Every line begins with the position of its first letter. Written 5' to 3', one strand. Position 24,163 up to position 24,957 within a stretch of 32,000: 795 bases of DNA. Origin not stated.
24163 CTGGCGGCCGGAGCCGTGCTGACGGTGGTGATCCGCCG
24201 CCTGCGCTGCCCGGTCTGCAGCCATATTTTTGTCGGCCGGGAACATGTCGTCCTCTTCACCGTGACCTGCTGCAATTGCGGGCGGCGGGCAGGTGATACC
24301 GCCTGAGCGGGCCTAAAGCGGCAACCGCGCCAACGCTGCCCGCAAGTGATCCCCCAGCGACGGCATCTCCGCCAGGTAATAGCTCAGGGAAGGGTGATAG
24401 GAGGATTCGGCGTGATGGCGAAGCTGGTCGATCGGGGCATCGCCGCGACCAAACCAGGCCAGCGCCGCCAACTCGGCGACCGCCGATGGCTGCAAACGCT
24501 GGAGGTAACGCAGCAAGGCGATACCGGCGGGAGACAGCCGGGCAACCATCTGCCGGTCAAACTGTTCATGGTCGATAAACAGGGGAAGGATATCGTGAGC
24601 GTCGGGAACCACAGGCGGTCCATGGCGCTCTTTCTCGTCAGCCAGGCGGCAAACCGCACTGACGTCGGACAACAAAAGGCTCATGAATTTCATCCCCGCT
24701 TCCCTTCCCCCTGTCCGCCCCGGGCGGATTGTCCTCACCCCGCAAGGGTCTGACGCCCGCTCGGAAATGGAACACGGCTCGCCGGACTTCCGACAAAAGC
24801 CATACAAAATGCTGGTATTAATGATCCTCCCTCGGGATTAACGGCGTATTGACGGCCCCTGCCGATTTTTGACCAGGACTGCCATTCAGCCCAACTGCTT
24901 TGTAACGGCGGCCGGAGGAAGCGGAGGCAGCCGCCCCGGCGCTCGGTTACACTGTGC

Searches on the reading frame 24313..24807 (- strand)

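Call 4: search_protein_families(library=pfam, proteins=[window:24313-24807:-], max_evalue=0.01)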
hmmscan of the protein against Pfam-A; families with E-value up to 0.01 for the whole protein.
window:24313-24807:- (164 aa): 1 family
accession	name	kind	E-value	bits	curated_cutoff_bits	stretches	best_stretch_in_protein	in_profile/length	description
PF12616.13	DUF3775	-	2.2e-10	40.7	27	1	100-162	6-71/73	Protein of unknown function (DUF3775)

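Call 5: search_protein_families(library=ncbifam, proteins=[window:24313-24807:-], max_evalue=0.01)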
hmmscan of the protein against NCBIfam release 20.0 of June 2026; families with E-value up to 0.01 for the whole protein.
window:24313-24807:- (164 aa): 0 families
